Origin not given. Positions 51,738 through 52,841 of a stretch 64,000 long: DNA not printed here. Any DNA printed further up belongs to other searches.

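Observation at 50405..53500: AT-rich accessory islet immediately 3' of tmRNA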

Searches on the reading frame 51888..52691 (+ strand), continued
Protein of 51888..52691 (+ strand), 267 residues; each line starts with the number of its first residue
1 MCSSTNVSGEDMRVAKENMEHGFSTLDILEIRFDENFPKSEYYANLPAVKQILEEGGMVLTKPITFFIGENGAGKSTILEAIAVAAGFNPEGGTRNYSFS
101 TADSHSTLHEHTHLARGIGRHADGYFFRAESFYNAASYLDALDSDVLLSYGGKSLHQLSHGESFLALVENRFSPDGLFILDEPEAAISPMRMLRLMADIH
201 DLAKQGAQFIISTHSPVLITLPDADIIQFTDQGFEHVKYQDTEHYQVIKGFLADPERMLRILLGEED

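Call 19: find_encoding_contigs(protein=P0005, flank=6000, max_places=5)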
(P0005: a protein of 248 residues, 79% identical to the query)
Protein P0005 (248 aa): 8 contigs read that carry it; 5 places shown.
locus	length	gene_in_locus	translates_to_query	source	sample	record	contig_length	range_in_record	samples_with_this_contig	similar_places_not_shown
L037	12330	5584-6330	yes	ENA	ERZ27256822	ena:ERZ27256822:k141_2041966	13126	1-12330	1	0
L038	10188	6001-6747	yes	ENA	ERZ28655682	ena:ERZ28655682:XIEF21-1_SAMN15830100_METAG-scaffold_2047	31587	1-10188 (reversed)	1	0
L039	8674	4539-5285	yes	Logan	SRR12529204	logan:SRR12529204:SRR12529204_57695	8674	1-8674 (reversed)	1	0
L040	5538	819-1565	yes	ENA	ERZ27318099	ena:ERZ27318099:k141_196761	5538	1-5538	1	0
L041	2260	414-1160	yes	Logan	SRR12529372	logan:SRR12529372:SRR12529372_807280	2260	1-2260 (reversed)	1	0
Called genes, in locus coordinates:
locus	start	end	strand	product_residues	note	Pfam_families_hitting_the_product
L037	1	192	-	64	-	?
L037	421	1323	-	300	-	-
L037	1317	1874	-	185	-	PF04542:Sigma70_r2, PF07638:Sigma70_ECF (weak), PF08281:Sigma70_r4_2, PF04545:Sigma70_r4 (weak)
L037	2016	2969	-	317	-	PF13353:Fer4_12 (weak), PF04055:Radical_SAM, PF06463:Mob_synth_C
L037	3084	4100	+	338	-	PF08279:HTH_11, PF03099:BPL_LplA_LipB, PF16917:BPL_LplA_LipB_2 (weak)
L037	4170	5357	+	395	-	PF00248:Aldo_ket_red, PF13187:Fer4_9, PF13534:Fer4_17 (weak)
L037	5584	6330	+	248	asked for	PF02463:SMC_N (faint), PF13476:AAA_23, PF13175:AAA_15 (faint), PF00005:ABC_tran (weak), PF13304:AAA_21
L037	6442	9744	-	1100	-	PF13643:DUF4145 (weak), PF04313:HSDR_N (weak), PF00270:DEAD, PF04851:ResIII, PF18766:SWI2_SNF2, PF00271:Helicase_C (weak), PF08463:EcoEI_R_C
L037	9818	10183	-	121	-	PF13744:HTH_37 (weak), PF13443:HTH_26 (weak), PF13560:HTH_31, PF01381:HTH_3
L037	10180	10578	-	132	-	PF05973:Gp49 (weak)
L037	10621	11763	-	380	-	PF01420:Methylase_S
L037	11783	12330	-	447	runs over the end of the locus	?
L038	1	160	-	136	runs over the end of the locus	PF00380:Ribosomal_S9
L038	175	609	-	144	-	PF00572:Ribosomal_L13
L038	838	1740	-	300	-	-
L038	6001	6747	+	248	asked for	PF02463:SMC_N (faint), PF13476:AAA_23, PF13175:AAA_15 (faint), PF00005:ABC_tran (weak), PF13304:AAA_21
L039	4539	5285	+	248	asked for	PF02463:SMC_N (faint), PF13476:AAA_23, PF13175:AAA_15 (faint), PF00005:ABC_tran (weak), PF13304:AAA_21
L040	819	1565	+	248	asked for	PF02463:SMC_N (faint), PF13476:AAA_23, PF13175:AAA_15 (faint), PF00005:ABC_tran (weak), PF13304:AAA_21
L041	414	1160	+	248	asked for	PF02463:SMC_N (faint), PF13476:AAA_23, PF13175:AAA_15 (faint), PF00005:ABC_tran (weak), PF13304:AAA_21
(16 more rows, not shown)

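Call 20: search_solved_structures(query=window:51942-52691:+, max_evalue=0.001)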
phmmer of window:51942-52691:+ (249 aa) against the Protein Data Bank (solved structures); distinct sequences matched with E-value up to 0.001: 12.
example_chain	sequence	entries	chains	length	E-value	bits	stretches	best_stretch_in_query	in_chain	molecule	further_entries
8s7v_K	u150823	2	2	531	2.3e-05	27.7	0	42-132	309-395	Glycine betaine/carnitine/choline transport ATP-binding protein OpuCA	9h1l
7kyo_B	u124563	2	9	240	9.9e-05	25.6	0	120-197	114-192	Manganese ABC transporter, ATP-binding protein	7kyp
9n69_A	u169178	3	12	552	0.00024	24.4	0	38-69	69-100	AAA family ATPase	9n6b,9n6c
9kjx_B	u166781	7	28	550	0.00027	24.1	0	149-206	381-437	AAA family ATPase | Retron I-A effector PtuA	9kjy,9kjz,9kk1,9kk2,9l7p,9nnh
9u9y_A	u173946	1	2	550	0.00038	23.7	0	149-206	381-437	AAA family ATPase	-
9vkz_A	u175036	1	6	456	0.00038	23.7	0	148-207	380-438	Retron Ec78 probable ATPase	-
9vh1_D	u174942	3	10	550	0.00046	23.4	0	148-209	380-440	Retron Ec78 probable ATPase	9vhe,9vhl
9nnb_C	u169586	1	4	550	0.00072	22.8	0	149-206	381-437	Retron I-A effector PtuA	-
9nnk_C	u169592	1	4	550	0.00072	22.8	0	148-206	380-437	Retreon I-A effector PtuA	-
6qpq_A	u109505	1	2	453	0.00073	22.8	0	140-214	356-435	Structural maintenance of chromosomes protein,Structural maintenance of chromosomes protei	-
5da9_A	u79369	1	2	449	0.00078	22.7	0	42-81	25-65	Putative uncharacterized protein,Putative uncharacterized protein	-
6p74_A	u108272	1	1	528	0.00098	22.3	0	44-69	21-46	Putative ATP-dependent endonuclease of the OLD family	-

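Call 23: find_encoding_contigs(protein=P0001, flank=8000, max_places=3)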
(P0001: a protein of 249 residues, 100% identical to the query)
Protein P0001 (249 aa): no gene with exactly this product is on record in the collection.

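Call 49: search_dna_similar(query=window:51942-52691:+, collection=phages, mode=protein, max_rows=10)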
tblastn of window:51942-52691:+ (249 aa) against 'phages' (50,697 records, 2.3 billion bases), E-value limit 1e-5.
Records with a match: 4; places in all: 4; records where one place covers at least 80% of the query: 2.
Best place of each record, by identity: <60% 4.
By first word of the organism name: Bacteriophage 3; Enterococcus 1.
By host as written in the record: - 4.
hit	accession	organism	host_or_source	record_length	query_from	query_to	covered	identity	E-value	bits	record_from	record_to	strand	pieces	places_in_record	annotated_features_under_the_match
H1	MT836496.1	Bacteriophage sp.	human fecal samples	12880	31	247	87%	49.1%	3e-61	213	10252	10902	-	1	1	record has no annotation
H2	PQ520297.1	Enterococcus phage IME_EF3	-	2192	38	247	84%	50.5%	8e-64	216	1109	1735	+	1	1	record has no annotation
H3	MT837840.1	Bacteriophage sp.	human fecal samples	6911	136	234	40%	34.0%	8e-11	67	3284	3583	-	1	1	record has no annotation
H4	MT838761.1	Bacteriophage sp.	human fecal samples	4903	141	225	34%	32.6%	7e-7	56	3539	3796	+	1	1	record has no annotation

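Call 50: search_dna_similar(query=window:51942-52691:+, collection=plasmids, mode=protein, max_rows=15)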
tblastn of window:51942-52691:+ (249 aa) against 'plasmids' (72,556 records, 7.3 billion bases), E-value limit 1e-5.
Records with a match: 56; places in all: 59; records where one place covers at least 80% of the query: 49.
Best place of each record, by identity: <60% 56.
By first word of the organism name: Streptomyces 10; Clostridium 7; Rhizobium 5; Bacillus 4; Cupriavidus 3; Caballeronia 2; Subdoligranulum 2; Paenibacillus 2; Paraclostridium 2; Mycobacterium 1; and 18 more.
By predicted mobility (MOB-suite, as given by PLSDB): non-mobilizable 40; mobilizable 16.
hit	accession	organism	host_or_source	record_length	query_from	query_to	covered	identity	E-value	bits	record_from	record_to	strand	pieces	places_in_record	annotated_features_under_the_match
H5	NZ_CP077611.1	Clostridium estertheticum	single colony,bovine feces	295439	22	248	91%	55.5%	6e-77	259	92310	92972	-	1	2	AAA family ATPase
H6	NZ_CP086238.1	Clostridium estertheticum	single colony,bovine feces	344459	22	248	91%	54.6%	2e-76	258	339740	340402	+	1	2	AAA family ATPase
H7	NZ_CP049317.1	Caballeronia sp. SBC2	whole organism,soil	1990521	24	249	91%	54.7%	6e-77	259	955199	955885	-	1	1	none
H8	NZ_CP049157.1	Caballeronia sp. SBC1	whole organism,soil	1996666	24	249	91%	54.7%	6e-77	259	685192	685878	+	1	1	none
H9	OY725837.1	Subdoligranulum variabile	-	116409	21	249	92%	53.7%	9e-72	244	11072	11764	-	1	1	record has no annotation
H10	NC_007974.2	Cupriavidus metallidurans CH34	-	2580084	23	245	90%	53.7%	1e-75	256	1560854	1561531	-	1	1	none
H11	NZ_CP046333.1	Cupriavidus metallidurans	sedimentation pond in a zinc factory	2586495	23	245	90%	53.7%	1e-75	256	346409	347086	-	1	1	none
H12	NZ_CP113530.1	Mycobacterium sp. Aquia_216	Channa argus,spleen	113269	17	248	93%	51.1%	2e-68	235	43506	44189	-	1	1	AAA family ATPase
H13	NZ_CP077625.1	Clostridium estertheticum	single colony,bovine feces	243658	46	248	82%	58.1%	4e-75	254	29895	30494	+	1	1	AAA family ATPase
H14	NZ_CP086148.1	Clostridium estertheticum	horse,single colony,meat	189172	46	248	82%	58.1%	4e-75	254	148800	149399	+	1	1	AAA family ATPase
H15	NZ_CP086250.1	Clostridium estertheticum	single colony,beef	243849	46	248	82%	58.1%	7e-75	253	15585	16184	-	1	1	AAA family ATPase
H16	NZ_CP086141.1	Clostridium estertheticum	bovine,single colony,feces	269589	46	248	82%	58.1%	8e-75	253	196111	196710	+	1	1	AAA family ATPase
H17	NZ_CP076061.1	Cupriavidus sp. EM10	Pure-cultured cell,sewage water sludge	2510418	23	245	90%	52.8%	7e-74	251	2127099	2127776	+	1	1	none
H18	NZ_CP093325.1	Bacillus sp. N5-665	whole organism,peat soil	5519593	17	245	92%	51.3%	3e-69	238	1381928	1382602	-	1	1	none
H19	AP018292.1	Calothrix sp. NIES-4105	-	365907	8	247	96%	48.3%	2e-68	235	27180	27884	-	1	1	ATPase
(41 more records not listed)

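Call 59: search_protein_families(library=phrogs, proteins=[window:51942-52691:+], max_evalue=0.01)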
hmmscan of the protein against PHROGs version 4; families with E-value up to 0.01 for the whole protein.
window:51942-52691:+ (249 aa): 13 families
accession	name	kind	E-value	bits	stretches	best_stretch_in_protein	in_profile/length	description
phrog_4747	-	unknown function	2.8e-17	64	2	157-207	334-385/610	-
phrog_3940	-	unknown function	2.8e-15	57.1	2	40-95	21-74/537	-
phrog_8323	-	unknown function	5e-10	39.5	2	42-72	69-99/623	-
phrog_8066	-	unknown function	6e-10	39.6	2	126-201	349-429/522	-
phrog_9802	-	unknown function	1.4e-09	38.5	2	156-237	284-364/438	-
phrog_7507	-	unknown function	1.3e-08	35.6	1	42-67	22-47/483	-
phrog_19212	-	unknown function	2.7e-08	33.9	1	135-202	334-410/550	-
phrog_5836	-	unknown function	5.9e-07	28.8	1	146-203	299-352/1071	-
phrog_293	-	moron, auxiliary metabolic gene and host takeover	3.1e-06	26.5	1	47-200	166-331/1058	ABC transporter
phrog_77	-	DNA, RNA and nucleotide metabolism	1.4e-05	24.8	1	45-65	321-341/967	SbcC-like subunit of palindrome specific endonuclease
phrog_14430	-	unknown function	5.2e-05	23.6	1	158-202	339-383/444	-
phrog_2392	-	moron, auxiliary metabolic gene and host takeover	0.0036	16.7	0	49-65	512-528/726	ABC transporter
phrog_1499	-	unknown function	0.0067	16.7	0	46-67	27-48/427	-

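Call 60: get_annotated_region(hit=H5, flank=4000)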
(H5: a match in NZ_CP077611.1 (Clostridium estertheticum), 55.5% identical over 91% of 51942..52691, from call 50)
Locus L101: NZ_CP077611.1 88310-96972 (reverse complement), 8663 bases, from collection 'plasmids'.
description: Clostridium estertheticum strain CF005 plasmid pCF005-A, complete sequence
organism: Clostridium estertheticum (NCBI taxid 238834)
taxonomy: Bacteria; Bacillota; Clostridia; Eubacteriales; Clostridiaceae; Clostridium; Clostridium estertheticum
host: -; source: single colony,bovine feces; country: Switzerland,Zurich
typing (MOB-suite, as given by PLSDB): non-mobilizable
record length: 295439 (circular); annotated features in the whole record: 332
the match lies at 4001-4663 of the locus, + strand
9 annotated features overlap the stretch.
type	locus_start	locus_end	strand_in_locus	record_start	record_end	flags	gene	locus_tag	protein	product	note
CDS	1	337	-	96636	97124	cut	-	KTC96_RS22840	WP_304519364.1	hypothetical protein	-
CDS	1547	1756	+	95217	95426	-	-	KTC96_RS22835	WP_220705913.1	DUF6366 family protein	-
CDS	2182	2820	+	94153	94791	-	-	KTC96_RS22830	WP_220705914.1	Type 1 glutamine amidotransferase-like domain-containing protein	GO:0006508 - proteolysis [Evidence IEA]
CDS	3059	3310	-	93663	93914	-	-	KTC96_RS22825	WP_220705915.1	hypothetical protein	-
CDS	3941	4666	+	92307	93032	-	-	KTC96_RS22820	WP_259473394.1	AAA family ATPase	-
CDS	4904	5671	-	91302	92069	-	-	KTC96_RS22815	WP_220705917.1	MerR family transcriptional regulator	GO:0006355 - regulation of DNA-templated transcription [Evidence IEA]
CDS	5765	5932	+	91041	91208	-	-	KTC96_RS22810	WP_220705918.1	hypothetical protein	-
CDS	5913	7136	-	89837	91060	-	tyrS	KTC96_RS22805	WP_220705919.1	tyrosine--tRNA ligase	GO:0006437 - tyrosyl-tRNA aminoacylation [Evidence IEA]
CDS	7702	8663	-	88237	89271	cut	-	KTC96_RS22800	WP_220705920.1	helix-turn-helix transcriptional regulator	-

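Call 61: get_annotated_region(hit=H12, flank=4000)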
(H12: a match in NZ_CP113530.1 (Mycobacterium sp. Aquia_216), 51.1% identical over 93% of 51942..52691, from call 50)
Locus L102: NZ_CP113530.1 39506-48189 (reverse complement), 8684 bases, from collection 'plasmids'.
description: Mycobacterium sp. Aquia_216 plasmid unnamed, complete sequence
organism: Mycobacterium sp. Aquia_216 (NCBI taxid 2991729)
taxonomy: Bacteria; Actinomycetota; Actinomycetes; Mycobacteriales; Mycobacteriaceae; Mycobacterium; Mycobacterium sp. Aquia 216
host: -; source: Channa argus,spleen; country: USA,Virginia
typing (MOB-suite, as given by PLSDB): non-mobilizable
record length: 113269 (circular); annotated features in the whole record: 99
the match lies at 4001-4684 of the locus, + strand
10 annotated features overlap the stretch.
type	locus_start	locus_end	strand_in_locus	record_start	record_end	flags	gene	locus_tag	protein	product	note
CDS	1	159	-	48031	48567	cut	-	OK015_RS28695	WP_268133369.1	hypothetical protein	-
CDS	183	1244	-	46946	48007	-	-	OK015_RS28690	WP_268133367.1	phospholipase D-like domain-containing protein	-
CDS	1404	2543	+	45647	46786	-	-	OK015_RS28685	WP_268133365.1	hypothetical protein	-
CDS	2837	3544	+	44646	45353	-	-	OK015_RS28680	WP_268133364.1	DUF4226 domain-containing protein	-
CDS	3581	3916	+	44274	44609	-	-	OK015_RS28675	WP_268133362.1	hypothetical protein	-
CDS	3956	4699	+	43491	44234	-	-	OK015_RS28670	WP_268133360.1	AAA family ATPase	GO:0006302 - double-strand break repair [Evidence IEA]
CDS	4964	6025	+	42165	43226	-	-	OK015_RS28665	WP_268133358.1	C40 family peptidase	GO:0006508 - proteolysis [Evidence IEA]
CDS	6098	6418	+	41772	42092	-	-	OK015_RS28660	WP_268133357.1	hypothetical protein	-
CDS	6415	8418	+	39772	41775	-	-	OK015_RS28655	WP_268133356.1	DUF4226 domain-containing protein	-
CDS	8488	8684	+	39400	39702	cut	-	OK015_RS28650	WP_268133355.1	type VII secretion target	GO:0009306 - protein secretion [Evidence IEA]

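Call 62: get_annotated_region(hit=H19, flank=4000)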
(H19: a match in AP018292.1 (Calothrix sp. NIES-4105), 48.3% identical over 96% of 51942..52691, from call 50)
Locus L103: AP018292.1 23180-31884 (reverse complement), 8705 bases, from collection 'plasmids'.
description: Calothrix sp. NIES-4105 plasmid plasmid2 DNA, complete genome
organism: Calothrix sp. NIES-4105 (NCBI taxid 2005463)
taxonomy: Bacteria; Cyanobacteriota; Cyanophyceae; Nostocales; Calotrichaceae; Calothrix; Calothrix sp. NIES-4105
host: -; source: -; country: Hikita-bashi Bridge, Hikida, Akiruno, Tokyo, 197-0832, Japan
typing (MOB-suite, as given by PLSDB): non-mobilizable
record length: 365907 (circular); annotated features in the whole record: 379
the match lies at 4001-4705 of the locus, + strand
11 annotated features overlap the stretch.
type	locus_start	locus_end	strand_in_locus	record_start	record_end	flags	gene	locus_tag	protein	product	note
CDS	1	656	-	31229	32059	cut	-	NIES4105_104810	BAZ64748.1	phage integrase / plasmid pRiA4b ORF-3-like protein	-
CDS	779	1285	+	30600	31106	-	-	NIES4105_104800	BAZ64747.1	hypothetical protein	-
CDS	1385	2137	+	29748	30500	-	-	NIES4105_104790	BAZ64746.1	hypothetical protein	-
CDS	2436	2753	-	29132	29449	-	-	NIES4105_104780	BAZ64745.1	hypothetical protein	-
CDS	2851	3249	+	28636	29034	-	-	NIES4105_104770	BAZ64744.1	integrase-recombinase protein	-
CDS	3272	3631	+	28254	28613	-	-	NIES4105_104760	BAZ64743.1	hypothetical protein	-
CDS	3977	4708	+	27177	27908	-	-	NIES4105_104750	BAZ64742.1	ATPase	-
CDS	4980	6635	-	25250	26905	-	-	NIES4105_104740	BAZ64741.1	pentapeptide repeat-containing protein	-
CDS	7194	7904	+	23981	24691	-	-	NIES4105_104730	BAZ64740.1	pentapeptide repeat protein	-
CDS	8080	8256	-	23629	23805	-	-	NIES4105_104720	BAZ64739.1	hypothetical protein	-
CDS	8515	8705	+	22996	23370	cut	-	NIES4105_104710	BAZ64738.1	integrase-recombinase protein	-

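Call 75: search_solved_structures(query=A3, max_evalue=0.0001)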
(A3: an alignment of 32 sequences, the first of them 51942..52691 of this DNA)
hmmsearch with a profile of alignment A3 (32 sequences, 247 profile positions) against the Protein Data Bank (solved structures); distinct sequences matched with E-value up to 0.0001: 34.
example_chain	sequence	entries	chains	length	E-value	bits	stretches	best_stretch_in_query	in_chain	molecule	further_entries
9vkz_A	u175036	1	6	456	2.3e-09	40.4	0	148-202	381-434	Retron Ec78 probable ATPase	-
9vh1_D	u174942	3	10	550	3.5e-09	39.8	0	148-203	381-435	Retron Ec78 probable ATPase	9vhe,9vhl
9n69_A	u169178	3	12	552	3.8e-09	39.7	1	33-66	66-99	AAA family ATPase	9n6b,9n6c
9u9y_A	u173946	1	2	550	5.4e-09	39.2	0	148-203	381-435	AAA family ATPase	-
9kjx_B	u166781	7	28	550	5.8e-09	39.1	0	148-203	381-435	AAA family ATPase | Retron I-A effector PtuA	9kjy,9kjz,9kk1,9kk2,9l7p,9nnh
22bu_B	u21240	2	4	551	2.4e-08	37.1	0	148-205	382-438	AAA family ATPase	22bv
9nnb_C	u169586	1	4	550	3.4e-08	36.6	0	148-203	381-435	Retron I-A effector PtuA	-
9nnk_C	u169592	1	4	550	3.4e-08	36.6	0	148-203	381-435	Retreon I-A effector PtuA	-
22et_E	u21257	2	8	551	3.7e-07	33.2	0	148-205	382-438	PtuA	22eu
9e8z_C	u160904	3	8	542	5e-07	32.8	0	38-63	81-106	Retron Ec83 probable ATPase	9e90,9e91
8s7v_K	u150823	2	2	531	8.5e-07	32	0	27-127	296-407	Glycine betaine/carnitine/choline transport ATP-binding protein OpuCA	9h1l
8ee4_A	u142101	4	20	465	2.3e-06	30.6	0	34-66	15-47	PtuA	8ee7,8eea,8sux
3j15_B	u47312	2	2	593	6.2e-06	29.2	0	127-197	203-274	ABC transporter ATP-binding protein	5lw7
3zgx_A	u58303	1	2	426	6.6e-06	29.1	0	30-68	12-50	CHROMOSOME PARTITION PROTEIN SMC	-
3bk7_A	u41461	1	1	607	7.5e-06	28.9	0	127-197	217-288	ABC transporter ATP-binding protein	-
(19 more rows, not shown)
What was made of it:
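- The nearest solved sequence relatives are PtuA, AriA, OLD and Rad50 (calls 20, 75).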

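Call 79: predict_structure(alignment_id=A3)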
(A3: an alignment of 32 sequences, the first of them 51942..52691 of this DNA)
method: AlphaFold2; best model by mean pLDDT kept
length: 249 residues; sequences in the alignment: 32
mean_pLDDT: 85.7   pTM: 0.85
mean pLDDT of the five models: 85.7, 85.4, 83.9, 83.8, 82.2
residues with pLDDT >= 90: 124; 70-90: 96; 50-70: 23; < 50: 6
segments of 3 or more residues with pLDDT < 50: 1-3
pLDDT, mean of each block of 10 residues (from residue 1): 71 94 94 97 97 89 91 68 64 92 84 77 65 71 88 91 90 92 95 92 93 95 87 85 77
secondary structure, 60 per line:
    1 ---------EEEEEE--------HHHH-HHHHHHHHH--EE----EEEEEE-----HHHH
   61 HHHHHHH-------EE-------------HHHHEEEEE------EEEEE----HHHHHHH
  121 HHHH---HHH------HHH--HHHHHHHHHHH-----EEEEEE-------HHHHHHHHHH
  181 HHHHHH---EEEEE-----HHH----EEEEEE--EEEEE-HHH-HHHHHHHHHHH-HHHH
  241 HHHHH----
elements in order: E10-15 H24-27 H29-37 E46-51 H57-67 H90-93 E94-98 E105-109 H114-124 H142-152 E158-163 H171-186 E190-194 E207-212 E215-219 H225-235 H237-245

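Call 81: fold_search(model_id=the predicted structure, library=pdb)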
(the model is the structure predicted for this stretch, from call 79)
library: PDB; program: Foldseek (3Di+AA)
matches with E <= 10: 1778; with E <= 0.001: 954
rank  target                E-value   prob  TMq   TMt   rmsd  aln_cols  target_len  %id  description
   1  4p33_A                6.5e-08  1.00  0.51  0.54   8.1       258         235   15  Crystal structure of E. coli LptB-E163Q in complex with ATP-sodium (released 2014-03-26)
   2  5lj7_B                7.4e-08  1.00  0.49  0.23  16.5       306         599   14  Structure of Aggregatibacter actinomycetemcomitans MacB bound to ATP (P21) (released 2017-11-15)
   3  7r8c_A                1.1e-07  1.00  0.44  0.23   8.6       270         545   14  The structure of human ABCG1 (released 2021-09-08)
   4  5lil_B                1.2e-07  1.00  0.48  0.22  17.4       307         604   16  Structure of Aggregatibacter actinomycetemcomitans MacB bound to ATPyS (P21) (released 2017-11-15)
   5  8dne_C                1.2e-07  1.00  0.46  0.33   8.9       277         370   17  CryoEM structure of the A.aeolicus WzmWzt transporter bound to ATP (released 2022-09-21)
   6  5lj6                  1.5e-07  1.00  0.50  0.23  16.7       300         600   14  Structure of Aggregatibacter actinomycetemcomitans MacB bound to ATPyS (P6522) (released 2017-11-15)
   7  9ge7_B                1.5e-07  1.00  0.45  0.49   8.4       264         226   16  Structure of E. coli YbbAP with bound ATP analogue (released 2025-05-28)
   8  5lil_A                2.3e-07  1.00  0.47  0.21  16.5       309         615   14  Structure of Aggregatibacter actinomycetemcomitans MacB bound to ATPyS (P21) (released 2017-11-15)
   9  8hps_C                2.9e-07  1.00  0.49  0.35   7.0       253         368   14  LpqY-SugABC in state 5 (released 2023-09-06)
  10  7r8d_A                2.9e-07  1.00  0.42  0.22   8.9       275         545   13  The structure of human ABCG1 E242Q with cholesterol (released 2021-09-08)
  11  4p31_A                3.5e-07  1.00  0.49  0.51   7.0       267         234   13  Crystal structure of a selenomethionine derivative of E. coli LptB in complex with ADP-Magensium (released 2014-03-26)
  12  8s5g_B                4.0e-07  1.00  0.44  0.45   8.9       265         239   15  BceABS nucleotide-free state (released 2025-09-03)
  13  4fi3_C                4.5e-07  1.00  0.49  0.49   7.4       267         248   18  Structure of vitamin B12 transporter BtuCD-F in a nucleotide-bound state (released 2012-09-19)
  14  8dl0_C                4.5e-07  1.00  0.43  0.30   9.6       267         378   15  CryoEM structure of the nucleotide-free and open channel A.aeolicus WzmWzt transporter (released 2022-09-21)
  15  8iwj_A                5.8e-07  1.00  0.45  0.23   8.3       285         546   15  ABCG25 Wild Type in Apo-state (released 2024-04-10)
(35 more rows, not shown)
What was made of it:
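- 51942..52691 (+): Solitary 249-aa ABC/SMC-type ATPase (Pfam AAA_21). ABC nucleotide-binding-domain fold (calls 79, 81).
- On Pfam AAA_21 (PF13304) ABC-type ATPase: The AF2 model has an ABC nucleotide-binding-domain fold (calls 79, 81).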

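Call 85: find_related_loci(query=A3, collection=viral_contigs, flank=6000)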
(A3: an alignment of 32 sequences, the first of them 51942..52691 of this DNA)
Query A3 (249 aa) in viral_contigs; peptide patterns used: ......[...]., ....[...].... (x = any residue, [..] = any of these).
33 stretches matched a pattern; 15 encode a relative of the query (tblastn E <= 1e-3); 15 distinct loci.
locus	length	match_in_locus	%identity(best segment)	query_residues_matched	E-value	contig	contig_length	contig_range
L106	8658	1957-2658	54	20-249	6e-84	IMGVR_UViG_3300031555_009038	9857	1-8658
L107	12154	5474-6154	57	24-245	3e-83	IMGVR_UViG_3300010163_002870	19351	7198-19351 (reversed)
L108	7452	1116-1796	56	24-245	2e-81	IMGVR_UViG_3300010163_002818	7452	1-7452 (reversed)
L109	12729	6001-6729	52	10-247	3e-80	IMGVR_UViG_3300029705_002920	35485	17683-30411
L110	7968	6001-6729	52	10-247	3e-80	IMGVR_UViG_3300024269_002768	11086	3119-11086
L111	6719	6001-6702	47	21-248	1e-71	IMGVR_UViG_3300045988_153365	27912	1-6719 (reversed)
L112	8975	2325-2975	49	31-247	3e-65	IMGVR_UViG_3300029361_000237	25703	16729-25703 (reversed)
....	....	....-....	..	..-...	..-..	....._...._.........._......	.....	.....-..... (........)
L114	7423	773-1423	49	31-247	3e-65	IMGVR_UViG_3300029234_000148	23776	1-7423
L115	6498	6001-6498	56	25-193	9e-57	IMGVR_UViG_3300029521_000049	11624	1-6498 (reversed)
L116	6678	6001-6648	44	23-238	1e-53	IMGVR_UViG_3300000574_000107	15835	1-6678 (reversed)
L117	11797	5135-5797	35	27-244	1e-40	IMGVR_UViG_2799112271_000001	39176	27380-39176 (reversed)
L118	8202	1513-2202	36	21-247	1e-39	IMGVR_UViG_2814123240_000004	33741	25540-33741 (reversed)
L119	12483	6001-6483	29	28-200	1e-10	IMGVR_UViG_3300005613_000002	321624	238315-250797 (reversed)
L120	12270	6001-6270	30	140-226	8e-5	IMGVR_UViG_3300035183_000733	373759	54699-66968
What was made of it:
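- Tried and rejected: The ATPase gives 2 full-length phage hits, 56 plasmid records (mostly megaplasmids or chromids) and 15 viral contigs, several with the gene close to a contig end (calls 49, 50, 85).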
